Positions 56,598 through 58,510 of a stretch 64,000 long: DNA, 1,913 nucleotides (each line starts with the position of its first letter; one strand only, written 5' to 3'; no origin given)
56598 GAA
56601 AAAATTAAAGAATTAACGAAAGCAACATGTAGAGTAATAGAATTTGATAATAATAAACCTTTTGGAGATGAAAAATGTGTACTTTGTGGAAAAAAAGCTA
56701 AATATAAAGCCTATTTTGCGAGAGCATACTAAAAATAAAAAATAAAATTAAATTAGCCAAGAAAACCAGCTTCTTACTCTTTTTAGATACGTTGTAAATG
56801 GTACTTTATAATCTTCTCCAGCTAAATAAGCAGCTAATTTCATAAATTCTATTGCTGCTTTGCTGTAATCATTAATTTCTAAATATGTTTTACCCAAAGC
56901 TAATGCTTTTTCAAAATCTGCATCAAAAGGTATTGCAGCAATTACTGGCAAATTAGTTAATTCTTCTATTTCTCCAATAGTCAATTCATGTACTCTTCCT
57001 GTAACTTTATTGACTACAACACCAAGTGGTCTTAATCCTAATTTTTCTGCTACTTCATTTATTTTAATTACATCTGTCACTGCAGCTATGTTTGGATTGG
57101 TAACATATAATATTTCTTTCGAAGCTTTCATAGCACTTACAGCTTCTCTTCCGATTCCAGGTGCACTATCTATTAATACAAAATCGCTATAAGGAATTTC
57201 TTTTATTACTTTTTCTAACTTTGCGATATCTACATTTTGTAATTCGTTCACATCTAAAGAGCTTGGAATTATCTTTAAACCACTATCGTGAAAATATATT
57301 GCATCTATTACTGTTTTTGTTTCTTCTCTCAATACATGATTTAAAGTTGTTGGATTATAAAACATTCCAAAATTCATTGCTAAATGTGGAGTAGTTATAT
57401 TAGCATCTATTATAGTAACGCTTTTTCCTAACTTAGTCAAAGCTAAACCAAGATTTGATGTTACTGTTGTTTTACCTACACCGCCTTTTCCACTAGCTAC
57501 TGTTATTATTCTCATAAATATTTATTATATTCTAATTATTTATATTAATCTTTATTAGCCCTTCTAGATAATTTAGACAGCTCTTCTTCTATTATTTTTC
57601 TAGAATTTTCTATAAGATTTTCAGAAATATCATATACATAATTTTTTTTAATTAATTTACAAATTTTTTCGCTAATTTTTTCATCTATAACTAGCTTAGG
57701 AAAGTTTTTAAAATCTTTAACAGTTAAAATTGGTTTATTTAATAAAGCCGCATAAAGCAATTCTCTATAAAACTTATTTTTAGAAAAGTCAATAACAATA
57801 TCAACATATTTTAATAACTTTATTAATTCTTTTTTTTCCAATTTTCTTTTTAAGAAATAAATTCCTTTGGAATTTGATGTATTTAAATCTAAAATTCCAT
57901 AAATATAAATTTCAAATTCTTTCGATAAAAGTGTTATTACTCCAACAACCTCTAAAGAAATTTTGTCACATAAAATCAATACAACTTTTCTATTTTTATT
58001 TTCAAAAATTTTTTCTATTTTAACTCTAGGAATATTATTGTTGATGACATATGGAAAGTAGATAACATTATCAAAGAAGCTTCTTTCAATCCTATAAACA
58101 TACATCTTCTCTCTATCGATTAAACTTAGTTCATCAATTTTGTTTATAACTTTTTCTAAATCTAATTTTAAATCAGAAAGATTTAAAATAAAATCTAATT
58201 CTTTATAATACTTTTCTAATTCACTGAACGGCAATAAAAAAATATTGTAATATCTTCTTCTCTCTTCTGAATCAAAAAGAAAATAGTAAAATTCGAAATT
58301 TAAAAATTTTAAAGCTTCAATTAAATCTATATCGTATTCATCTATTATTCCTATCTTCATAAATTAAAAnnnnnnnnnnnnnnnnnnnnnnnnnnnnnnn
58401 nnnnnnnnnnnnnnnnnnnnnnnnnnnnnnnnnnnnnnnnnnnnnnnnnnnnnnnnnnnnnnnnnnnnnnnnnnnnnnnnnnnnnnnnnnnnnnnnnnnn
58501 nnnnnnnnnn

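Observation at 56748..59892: Candidate uncharacterised five-gene operon with a PqqD/RRE-like peptide-binding protein, two paralogous reduced GT-B proteins, a wHTH regulator and a MinD/ParA ATPase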

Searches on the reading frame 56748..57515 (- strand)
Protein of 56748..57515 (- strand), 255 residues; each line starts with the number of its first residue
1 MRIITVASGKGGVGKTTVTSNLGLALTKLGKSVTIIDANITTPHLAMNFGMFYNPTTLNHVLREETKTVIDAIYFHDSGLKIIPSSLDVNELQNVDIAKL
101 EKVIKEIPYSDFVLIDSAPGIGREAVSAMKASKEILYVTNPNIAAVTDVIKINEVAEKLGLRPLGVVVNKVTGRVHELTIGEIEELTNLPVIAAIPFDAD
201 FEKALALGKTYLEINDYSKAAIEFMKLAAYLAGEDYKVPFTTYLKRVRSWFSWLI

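Call 3: search_protein_families(library=pfam, proteins=[window:56748-57515:-], max_evalue=1)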
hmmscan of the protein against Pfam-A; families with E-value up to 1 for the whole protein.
window:56748-57515:- (255 aa): 20 families
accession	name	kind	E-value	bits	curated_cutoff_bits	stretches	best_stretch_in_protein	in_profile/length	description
PF10609.15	ParA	-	1.4e-23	84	27.1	1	2-229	4-243/246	NUBPL iron-transfer P-loop NTPase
PF01656.29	CbiA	-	7.1e-21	74.9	25.4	1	4-209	1-123/125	CobQ/CobB/MinD/ParA nucleotide binding domain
PF13614.12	AAA_31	-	9.2e-17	62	27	1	1-152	1-160/177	AAA domain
PF00142.24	Fer4_NifH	-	1.7e-09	38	25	2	8-65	6-63/271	4Fe-4S iron sulfur cluster binding proteins, NifH/frxC family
PF06564.18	CBP_BcsQ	-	2.3e-08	34.3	21.3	1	1-145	1-151/234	Cellulose biosynthesis protein BcsQ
PF02374.21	ArsA_ATPase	-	1.1e-05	25.3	24.3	1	1-36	1-35/305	Anion-transporting ATPase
PF09140.17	MipZ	-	1.4e-05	25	20.7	1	3-124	2-113/262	ATPase MipZ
PF13500.12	AAA_26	-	0.00014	22.2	27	1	6-202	5-195/198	AAA domain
PF07015.17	VirC1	-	0.00025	20.9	24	1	1-43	1-43/231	VirC1 protein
PF13481.12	AAA_25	-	0.00032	20.8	27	1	4-117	35-151/195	AAA domain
PF20720.3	nSTAND3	-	0.015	15.5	27.2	0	7-40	22-54/155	Novel STAND NTPase 3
PF25199.1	nSTAND_NTPase5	-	0.034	14.4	34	1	3-41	42-81/145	Novel STAND NTPase 5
PF13245.12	AAA_19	-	0.069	13.8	25.1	1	6-111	15-118/134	AAA domain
PF16575.11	CLP1_P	-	0.11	12.8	26.6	1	9-48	1-40/188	mRNA cleavage and polyadenylation factor CLP1 P-loop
PF13604.12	AAA_30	-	0.11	12.6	27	1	4-108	20-113/191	AAA domain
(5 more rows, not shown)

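Call 4: search_protein_families(library=ncbifam, proteins=[window:56748-57515:-], max_evalue=1)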
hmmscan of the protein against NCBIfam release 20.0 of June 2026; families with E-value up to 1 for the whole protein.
window:56748-57515:- (255 aa): 40 families (the best 25 are shown)
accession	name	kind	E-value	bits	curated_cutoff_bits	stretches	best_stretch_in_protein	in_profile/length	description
TIGR01969.1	minD_arch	subfamily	1.3e-69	234.2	201.75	1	2-240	1-239/251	cell division ATPase MinD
TIGR01968.1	minD_bact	equivalog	4.5e-30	104.9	212.9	1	2-240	2-245/261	septum site-determining protein MinD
NF041136.1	MrpORP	equivalog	4.9e-22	78.7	450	1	3-232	7-249/365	iron-sulfur cluster carrier protein MrpORP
NF041546.1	ParA_partition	equivalog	4.1e-16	59.1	180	2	3-38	1-36/203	ParA family partition ATPase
TIGR03371.1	cellulose_yhjQ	equivalog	3.8e-15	56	157.85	1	1-232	1-242/246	cellulose biosynthesis protein BcsQ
NF008079.0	PRK10818.1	equivalog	5.3e-13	48.9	508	1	2-153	3-157/270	septum site-determining protein MinD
TIGR01007.1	eps_fam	subfamily_domain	1e-12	48.1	108.05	1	2-175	18-194/204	polysaccharide biosynthesis tyrosine autokinase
NF047398.1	AAA_KGGVGR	domain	8.4e-11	42.5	90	2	1-48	2-49/190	KGGVGR-motif variant AAA ATPase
NF008669.0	PRK11670.1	equivalog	2.3e-10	40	348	1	3-169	109-277/369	iron-sulfur cluster carrier protein ApbC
TIGR03018.1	pepcterm_TyrKin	hypoth_equivalog_domain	1.6e-08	34.2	230.65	1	3-150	37-190/207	XrtA-associated tyrosine autokinase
TIGR01281.1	DPOR_bchL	equivalog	1.2e-07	31.4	345.15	1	8-37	6-35/268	ferredoxin:protochlorophyllide reductase (ATP-dependent) iron-sulfur ATP-binding protein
TIGR01287.1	nifH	equivalog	1.9e-07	30.7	394.35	2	8-66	6-63/275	nitrogenase iron protein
NF033200.1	F430_CfbC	exception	2e-07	30.6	402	2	8-75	6-72/260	Ni-sirohydrochlorin a,c-diamide reductive cyclase ATP-dependent reductase subunit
TIGR03029.1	EpsG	equivalog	2.6e-07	30.1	313.8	1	2-169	104-273/274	chain length determinant protein tyrosine kinase EpsG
TIGR03453.1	partition_RepA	equivalog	3e-06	26.3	348.45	1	2-149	105-274/387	plasmid partitioning protein RepA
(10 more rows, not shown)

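Call 81: search_solved_structures(query=window:56748-57515:-, max_evalue=1e-10)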
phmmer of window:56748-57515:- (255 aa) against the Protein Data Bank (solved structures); distinct sequences matched with E-value up to 1e-10: 10.
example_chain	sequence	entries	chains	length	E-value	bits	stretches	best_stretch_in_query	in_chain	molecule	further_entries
1hyq_A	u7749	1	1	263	1.5e-49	172.1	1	2-241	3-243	CELL DIVISION INHIBITOR (MIND-1)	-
1g3q_A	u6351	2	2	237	6.8e-36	127.3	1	2-229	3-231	CELL DIVISION INHIBITOR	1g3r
1ion_A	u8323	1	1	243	3.9e-35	124.8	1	2-229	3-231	PROBABLE CELL DIVISION INHIBITOR MIND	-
4v03_A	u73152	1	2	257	3.5e-21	79.2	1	3-199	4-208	SITE-DETERMINING PROTEIN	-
4v02_A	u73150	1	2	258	9.7e-21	77.7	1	3-199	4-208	SITE-DETERMINING PROTEIN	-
5j1j_A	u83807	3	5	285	6.1e-17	65.3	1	2-228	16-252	Site-determining protein | Transcriptional antiactivator FleN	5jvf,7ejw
8pb9_A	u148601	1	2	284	1.6e-16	63.9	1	2-228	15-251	Antiactivator FleN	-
8p53_A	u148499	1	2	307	2e-16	63.6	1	2-228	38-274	Antiactivator FleN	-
3q9l_A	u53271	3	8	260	2e-11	47.2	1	2-209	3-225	Septum site-determining protein minD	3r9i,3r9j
6g2g_A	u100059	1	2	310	2.8e-11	46.7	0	2-50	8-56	Cytosolic Fe-S cluster assembly factor CFD1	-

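Call 86: search_protein_families(library=padloc, proteins=[window:56748-57515:-], max_evalue=0.01)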
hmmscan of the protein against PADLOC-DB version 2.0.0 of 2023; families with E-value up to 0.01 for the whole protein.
window:56748-57515:- (255 aa): 2 families
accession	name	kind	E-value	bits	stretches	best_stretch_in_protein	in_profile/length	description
PDLC04559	PDC-M28B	-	7e-05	20.1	1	4-45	131-172/438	-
PDLC01991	CARF_m8--CARF_LolE_TM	-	0.007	12.5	1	52-143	703-797/810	-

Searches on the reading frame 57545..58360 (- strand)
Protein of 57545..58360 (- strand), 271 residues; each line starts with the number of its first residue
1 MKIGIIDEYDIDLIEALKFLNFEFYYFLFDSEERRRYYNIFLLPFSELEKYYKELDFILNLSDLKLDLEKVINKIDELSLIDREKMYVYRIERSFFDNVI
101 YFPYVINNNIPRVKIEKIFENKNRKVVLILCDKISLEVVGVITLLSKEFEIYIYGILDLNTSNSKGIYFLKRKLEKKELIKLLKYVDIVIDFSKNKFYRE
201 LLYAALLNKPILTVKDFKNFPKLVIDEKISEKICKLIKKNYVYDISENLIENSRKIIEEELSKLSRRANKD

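Call 3: search_protein_families(library=pfam, proteins=[window:57545-58360:-], max_evalue=1)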
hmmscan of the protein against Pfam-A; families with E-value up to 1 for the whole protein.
window:57545-58360:- (271 aa): 0 families

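Call 4: search_protein_families(library=ncbifam, proteins=[window:57545-58360:-], max_evalue=1)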
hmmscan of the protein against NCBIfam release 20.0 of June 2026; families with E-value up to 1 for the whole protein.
window:57545-58360:- (271 aa): 0 families

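Call 7: search_solved_structures(query=window:57545-58360:-, max_evalue=10)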
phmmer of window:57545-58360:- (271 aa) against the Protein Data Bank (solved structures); distinct sequences matched with E-value up to 10: 2.
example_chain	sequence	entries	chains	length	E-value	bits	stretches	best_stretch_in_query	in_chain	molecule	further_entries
7qca_LH0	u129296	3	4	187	0.14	14.6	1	137-233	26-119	60S ribosomal protein L9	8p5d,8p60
3ajy_A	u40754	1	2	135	0.54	12.7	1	183-229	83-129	Ancestral congerin Con-anc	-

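Call 9: find_homologous_proteins(query=window:57545-58360:-, max_evalue=0.01)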
Query window:57545-58360:- (271 aa): 6 proteins with E <= 0.01 among 3436 candidates.
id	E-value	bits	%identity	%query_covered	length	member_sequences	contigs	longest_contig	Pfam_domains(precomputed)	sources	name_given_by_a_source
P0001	1.7e-148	511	95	96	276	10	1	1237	-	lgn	-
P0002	6.4e-148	509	95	96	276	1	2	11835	-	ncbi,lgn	ncbi:MAG: hypothetical protein QXO40_01795 [Candidatus Aenigmatarchaeota archaeon]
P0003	1.8e-123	429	100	79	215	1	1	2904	-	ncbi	ncbi:MAG: hypothetical protein QXI77_02975, partial [Nanopusillaceae archaeon]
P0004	1.4e-95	338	64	97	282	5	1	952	-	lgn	-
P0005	1.1e-81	292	57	97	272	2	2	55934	-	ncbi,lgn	ncbi:MAG: hypothetical protein QXL82_00895 [Candidatus Aenigmatarchaeota archaeon]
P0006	2.3e-79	284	55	98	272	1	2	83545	-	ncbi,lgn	ncbi:MAG: hypothetical protein QW197_01225 [Candidatus Aenigmatarchaeota archaeon]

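Call 12: find_encoding_contigs(protein=P0005, flank=6000, max_places=2)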
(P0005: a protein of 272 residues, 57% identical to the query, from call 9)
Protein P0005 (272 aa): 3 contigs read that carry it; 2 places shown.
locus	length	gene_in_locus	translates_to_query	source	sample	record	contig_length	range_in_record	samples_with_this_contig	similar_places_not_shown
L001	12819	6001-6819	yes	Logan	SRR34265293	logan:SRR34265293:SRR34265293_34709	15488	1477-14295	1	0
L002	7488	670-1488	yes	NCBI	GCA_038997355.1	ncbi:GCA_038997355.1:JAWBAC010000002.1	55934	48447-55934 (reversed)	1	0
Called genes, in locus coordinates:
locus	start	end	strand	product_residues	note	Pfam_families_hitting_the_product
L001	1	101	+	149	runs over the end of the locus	PF27325:MJ0538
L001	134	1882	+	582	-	PF02518:HATPase_c, PF13589:HATPase_c_3, PF09239:Topo-VIb_trans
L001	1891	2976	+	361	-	PF04406:TP6A_N, PF20768:Topo_VI_alpha, PF21180:TOP6A-Spo11_Toprim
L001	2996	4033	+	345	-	PF00579:tRNA-synt_1b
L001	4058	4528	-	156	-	PF00565:SNase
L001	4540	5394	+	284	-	-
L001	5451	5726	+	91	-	PF13384:HTH_23 (weak), PF13412:HTH_24 (faint), PF08279:HTH_11 (faint), PF09339:HTH_IclR (weak)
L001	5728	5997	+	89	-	PF05402:PqqD (weak)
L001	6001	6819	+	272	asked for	-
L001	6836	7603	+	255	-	PF00142:Fer4_NifH (faint), PF01656:CbiA, PF02374:ArsA_ATPase (weak), PF06564:CBP_BcsQ, PF10609:ParA, PF13614:AAA_31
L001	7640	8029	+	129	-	PF05168:HEPN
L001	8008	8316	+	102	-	PF01909:NTP_transf_2, PF18765:Polbeta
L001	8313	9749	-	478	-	PF00587:tRNA-synt_2b, PF03129:HGTP_anticodon, PF09180:ProRS-C_1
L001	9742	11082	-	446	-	PF02386:TrkH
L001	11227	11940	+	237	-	PF01336:tRNA_anti-codon (weak), PF08784:RPA_C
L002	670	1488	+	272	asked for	-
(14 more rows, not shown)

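Call 13: find_encoding_contigs(protein=P0006, flank=6000, max_places=2)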
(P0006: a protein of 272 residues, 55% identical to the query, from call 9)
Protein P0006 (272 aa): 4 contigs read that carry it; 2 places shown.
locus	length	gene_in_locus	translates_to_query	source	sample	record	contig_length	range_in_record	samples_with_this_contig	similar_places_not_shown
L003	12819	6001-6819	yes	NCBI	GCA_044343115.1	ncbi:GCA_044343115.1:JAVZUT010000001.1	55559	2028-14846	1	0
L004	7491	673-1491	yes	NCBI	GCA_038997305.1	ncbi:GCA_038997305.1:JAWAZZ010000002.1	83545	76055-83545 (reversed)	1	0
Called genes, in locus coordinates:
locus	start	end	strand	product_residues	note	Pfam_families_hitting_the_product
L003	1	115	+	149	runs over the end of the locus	PF27325:MJ0538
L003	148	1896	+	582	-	PF02518:HATPase_c, PF13589:HATPase_c_3, PF09239:Topo-VIb_trans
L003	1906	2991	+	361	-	PF04406:TP6A_N, PF20768:Topo_VI_alpha, PF21180:TOP6A-Spo11_Toprim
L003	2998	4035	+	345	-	PF00579:tRNA-synt_1b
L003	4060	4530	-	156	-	PF00565:SNase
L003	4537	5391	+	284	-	-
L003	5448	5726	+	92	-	PF13384:HTH_23 (weak), PF13412:HTH_24 (faint), PF08279:HTH_11 (faint), PF09339:HTH_IclR (weak)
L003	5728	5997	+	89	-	PF05402:PqqD (weak)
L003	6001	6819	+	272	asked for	-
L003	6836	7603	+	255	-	PF00142:Fer4_NifH (faint), PF01656:CbiA, PF02374:ArsA_ATPase (weak), PF06564:CBP_BcsQ, PF10609:ParA, PF13614:AAA_31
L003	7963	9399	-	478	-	PF00587:tRNA-synt_2b, PF03129:HGTP_anticodon, PF09180:ProRS-C_1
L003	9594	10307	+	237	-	PF01336:tRNA_anti-codon (faint), PF08784:RPA_C (weak)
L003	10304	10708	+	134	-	PF01873:eIF-5_eIF-2B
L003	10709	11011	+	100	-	PF04242:DUF424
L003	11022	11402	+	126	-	-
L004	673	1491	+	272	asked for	-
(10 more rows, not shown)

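Call 86: search_protein_families(library=padloc, proteins=[window:57545-58360:-], max_evalue=0.01)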
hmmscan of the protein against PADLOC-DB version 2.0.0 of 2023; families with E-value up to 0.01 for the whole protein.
window:57545-58360:- (271 aa): 0 families
